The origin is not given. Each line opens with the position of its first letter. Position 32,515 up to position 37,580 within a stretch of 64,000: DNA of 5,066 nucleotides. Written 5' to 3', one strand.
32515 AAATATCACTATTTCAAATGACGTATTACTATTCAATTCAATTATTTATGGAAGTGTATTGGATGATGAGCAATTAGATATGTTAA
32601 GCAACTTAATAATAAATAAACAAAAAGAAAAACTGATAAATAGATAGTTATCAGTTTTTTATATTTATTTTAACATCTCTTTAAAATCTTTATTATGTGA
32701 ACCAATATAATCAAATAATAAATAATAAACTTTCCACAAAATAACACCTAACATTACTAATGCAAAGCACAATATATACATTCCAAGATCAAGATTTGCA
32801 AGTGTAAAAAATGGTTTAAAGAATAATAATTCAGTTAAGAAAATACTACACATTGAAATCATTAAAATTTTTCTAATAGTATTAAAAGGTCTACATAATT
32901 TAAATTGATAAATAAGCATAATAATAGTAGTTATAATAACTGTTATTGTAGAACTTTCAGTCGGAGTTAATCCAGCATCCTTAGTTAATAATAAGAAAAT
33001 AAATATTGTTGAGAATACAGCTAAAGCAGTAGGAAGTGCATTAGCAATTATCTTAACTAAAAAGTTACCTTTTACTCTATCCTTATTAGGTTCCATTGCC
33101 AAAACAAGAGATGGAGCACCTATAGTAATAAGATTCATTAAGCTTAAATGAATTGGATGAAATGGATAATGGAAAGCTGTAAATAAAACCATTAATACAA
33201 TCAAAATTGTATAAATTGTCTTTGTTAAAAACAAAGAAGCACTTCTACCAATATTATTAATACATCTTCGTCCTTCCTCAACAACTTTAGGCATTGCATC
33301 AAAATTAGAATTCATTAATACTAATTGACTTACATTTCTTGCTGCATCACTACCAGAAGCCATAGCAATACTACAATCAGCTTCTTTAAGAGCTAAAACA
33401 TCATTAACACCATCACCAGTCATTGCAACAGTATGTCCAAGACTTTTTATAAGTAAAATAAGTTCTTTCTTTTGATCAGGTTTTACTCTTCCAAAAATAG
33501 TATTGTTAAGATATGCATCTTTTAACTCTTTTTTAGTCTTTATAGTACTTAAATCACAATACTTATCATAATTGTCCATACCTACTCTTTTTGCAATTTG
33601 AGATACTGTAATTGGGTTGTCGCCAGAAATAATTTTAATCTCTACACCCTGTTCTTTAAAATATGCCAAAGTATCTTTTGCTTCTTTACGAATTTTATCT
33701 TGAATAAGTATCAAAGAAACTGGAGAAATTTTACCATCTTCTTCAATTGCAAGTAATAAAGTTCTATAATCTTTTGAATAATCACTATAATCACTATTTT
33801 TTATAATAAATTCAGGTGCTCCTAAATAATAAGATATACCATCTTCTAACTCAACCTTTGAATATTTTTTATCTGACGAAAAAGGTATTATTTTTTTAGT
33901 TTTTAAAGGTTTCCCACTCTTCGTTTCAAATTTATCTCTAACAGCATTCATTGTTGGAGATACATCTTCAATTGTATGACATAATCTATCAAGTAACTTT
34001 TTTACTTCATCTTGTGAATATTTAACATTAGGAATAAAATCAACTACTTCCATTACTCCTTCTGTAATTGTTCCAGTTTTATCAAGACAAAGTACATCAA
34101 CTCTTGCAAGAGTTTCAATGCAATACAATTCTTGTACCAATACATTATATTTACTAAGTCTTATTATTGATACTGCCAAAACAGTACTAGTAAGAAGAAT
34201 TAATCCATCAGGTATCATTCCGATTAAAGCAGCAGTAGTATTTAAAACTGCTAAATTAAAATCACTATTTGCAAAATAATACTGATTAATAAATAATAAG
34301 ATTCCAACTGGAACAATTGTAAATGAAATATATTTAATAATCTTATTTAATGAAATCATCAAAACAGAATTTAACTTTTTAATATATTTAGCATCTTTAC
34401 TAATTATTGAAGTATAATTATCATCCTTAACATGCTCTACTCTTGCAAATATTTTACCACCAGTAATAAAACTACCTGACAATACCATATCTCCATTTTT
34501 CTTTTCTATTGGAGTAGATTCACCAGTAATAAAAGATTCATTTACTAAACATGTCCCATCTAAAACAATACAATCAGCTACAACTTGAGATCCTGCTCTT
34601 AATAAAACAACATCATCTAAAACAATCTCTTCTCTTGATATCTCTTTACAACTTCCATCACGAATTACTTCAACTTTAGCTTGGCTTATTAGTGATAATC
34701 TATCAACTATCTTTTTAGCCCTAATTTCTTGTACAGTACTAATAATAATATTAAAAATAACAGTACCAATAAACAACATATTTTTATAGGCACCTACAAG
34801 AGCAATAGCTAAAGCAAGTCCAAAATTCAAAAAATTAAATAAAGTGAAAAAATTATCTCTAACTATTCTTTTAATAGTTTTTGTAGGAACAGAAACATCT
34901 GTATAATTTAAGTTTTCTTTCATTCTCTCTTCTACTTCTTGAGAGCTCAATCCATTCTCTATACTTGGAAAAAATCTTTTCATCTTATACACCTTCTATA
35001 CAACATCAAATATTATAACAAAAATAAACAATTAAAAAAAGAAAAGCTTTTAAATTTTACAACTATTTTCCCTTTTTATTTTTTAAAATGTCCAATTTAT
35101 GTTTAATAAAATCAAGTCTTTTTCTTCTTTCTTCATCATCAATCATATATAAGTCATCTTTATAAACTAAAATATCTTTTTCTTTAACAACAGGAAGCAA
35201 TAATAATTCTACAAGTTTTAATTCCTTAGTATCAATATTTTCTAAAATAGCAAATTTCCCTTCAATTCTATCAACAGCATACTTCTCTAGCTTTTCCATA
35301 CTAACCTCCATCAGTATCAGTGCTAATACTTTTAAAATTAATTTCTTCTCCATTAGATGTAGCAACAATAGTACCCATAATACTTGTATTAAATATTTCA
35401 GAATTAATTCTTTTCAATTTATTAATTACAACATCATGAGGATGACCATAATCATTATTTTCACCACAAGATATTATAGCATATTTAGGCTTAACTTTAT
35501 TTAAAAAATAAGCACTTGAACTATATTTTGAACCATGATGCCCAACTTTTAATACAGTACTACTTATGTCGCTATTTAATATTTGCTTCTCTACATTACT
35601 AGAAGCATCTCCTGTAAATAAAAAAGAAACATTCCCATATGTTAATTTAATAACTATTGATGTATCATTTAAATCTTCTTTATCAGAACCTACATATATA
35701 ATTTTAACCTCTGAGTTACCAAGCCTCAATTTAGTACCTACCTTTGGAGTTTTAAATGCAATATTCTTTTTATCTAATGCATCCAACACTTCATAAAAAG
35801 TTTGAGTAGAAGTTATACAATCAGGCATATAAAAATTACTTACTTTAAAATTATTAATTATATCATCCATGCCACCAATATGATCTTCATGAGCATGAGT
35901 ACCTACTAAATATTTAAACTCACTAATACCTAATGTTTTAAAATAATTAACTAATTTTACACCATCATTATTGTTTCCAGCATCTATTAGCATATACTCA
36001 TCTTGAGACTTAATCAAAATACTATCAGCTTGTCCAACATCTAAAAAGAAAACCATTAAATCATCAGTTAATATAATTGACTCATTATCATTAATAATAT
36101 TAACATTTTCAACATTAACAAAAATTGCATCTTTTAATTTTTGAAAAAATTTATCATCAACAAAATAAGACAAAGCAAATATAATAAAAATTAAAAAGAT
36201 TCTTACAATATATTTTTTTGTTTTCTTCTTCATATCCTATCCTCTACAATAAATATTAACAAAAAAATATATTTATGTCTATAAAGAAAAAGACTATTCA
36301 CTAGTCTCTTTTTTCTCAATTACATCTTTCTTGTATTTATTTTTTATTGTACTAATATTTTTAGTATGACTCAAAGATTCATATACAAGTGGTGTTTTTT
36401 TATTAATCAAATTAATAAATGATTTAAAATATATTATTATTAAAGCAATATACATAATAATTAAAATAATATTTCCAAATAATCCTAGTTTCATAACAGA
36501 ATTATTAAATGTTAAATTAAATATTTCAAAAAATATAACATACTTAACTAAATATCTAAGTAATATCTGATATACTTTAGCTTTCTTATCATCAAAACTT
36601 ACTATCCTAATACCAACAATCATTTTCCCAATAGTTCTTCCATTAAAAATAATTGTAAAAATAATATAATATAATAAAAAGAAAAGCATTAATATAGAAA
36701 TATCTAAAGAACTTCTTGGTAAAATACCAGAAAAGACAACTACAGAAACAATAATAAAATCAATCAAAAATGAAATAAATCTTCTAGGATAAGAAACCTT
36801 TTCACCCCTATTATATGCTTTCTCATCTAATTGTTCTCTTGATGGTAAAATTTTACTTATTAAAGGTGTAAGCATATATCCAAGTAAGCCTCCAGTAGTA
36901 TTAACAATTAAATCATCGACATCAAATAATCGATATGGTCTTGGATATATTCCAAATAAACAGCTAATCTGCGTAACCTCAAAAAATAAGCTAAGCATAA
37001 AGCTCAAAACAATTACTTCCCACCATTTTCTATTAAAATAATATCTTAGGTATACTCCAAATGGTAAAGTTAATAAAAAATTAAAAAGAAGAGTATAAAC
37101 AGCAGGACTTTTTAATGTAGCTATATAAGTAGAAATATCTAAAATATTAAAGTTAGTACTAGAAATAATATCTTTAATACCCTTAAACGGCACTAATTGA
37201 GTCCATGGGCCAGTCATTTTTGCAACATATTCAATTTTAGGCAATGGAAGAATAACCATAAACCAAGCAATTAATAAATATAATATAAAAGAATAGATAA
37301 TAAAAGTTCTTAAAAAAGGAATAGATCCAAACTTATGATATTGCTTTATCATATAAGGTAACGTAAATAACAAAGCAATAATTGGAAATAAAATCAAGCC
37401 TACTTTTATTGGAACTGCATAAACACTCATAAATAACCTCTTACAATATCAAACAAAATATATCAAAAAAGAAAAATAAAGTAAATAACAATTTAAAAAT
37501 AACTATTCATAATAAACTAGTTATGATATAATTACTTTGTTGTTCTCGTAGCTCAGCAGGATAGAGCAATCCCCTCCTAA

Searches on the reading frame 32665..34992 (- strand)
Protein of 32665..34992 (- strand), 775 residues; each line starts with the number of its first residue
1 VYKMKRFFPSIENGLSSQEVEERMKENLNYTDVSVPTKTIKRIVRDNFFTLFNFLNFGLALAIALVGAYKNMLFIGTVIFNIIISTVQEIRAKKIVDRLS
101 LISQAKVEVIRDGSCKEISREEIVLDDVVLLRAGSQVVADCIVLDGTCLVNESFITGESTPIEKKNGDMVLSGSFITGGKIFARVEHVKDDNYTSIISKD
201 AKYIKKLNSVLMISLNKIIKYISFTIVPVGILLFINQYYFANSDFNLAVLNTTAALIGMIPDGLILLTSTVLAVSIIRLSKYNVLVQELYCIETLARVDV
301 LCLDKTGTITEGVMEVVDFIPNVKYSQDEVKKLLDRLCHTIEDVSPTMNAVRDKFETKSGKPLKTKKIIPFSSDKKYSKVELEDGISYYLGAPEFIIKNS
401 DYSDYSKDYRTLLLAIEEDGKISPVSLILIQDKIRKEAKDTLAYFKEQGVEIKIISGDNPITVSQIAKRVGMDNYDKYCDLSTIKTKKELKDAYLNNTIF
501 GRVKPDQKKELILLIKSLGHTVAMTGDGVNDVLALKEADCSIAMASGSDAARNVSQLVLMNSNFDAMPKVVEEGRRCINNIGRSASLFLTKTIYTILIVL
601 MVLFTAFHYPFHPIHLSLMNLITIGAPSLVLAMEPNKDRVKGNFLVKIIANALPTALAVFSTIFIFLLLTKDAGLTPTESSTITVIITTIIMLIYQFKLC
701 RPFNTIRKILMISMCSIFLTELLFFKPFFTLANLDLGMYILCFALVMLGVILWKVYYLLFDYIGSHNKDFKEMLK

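Call 80: search_protein_families(library=pfam, proteins=[window:32665-34992:-], max_evalue=0.0001)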
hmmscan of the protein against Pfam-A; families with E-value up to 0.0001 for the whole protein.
window:32665-34992:- (775 aa): 3 families
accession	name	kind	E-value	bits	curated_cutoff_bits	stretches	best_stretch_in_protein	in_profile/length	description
PF00122.25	E1-E2_ATPase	-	7.6e-43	146.6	28.1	1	103-281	3-180/181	E1-E2 ATPase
PF00702.32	Hydrolase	-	6.4e-21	76.1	26.4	1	298-539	1-191/191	haloacid dehalogenase-like hydrolase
PF08282.18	Hydrolase_3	-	8.8e-07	29.3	20.9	0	521-567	205-251/255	haloacid dehalogenase-like hydrolase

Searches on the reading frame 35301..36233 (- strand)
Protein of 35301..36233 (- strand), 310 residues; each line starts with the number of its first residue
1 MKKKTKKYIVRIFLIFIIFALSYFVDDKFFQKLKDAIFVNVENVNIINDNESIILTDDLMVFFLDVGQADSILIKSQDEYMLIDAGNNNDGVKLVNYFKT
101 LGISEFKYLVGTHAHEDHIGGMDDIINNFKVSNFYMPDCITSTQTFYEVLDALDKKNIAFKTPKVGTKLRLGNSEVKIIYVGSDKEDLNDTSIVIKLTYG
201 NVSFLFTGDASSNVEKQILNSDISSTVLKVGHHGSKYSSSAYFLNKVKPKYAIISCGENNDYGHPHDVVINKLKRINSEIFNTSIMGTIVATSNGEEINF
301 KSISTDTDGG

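Call 80: search_protein_families(library=pfam, proteins=[window:35301-36233:-], max_evalue=0.0001)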
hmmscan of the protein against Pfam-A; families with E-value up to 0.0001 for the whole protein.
window:35301-36233:- (310 aa): 1 family
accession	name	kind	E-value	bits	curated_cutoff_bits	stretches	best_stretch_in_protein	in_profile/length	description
PF00753.33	Lactamase_B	-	2e-19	70.8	22.7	1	65-257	2-195/196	Metallo-beta-lactamase superfamily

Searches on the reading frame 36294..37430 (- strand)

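Call 80: search_protein_families(library=pfam, proteins=[window:36294-37430:-], max_evalue=0.0001)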
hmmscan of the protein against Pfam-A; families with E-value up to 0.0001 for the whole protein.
window:36294-37430:- (378 aa): 2 families
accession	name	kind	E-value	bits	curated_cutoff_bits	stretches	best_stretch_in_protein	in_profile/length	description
PF04892.17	VanZ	-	1e-24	88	30.1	1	48-191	1-125/126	VanZ like family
PF06271.18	RDD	-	6e-08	33.5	24.1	1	216-335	6-124/137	RDD family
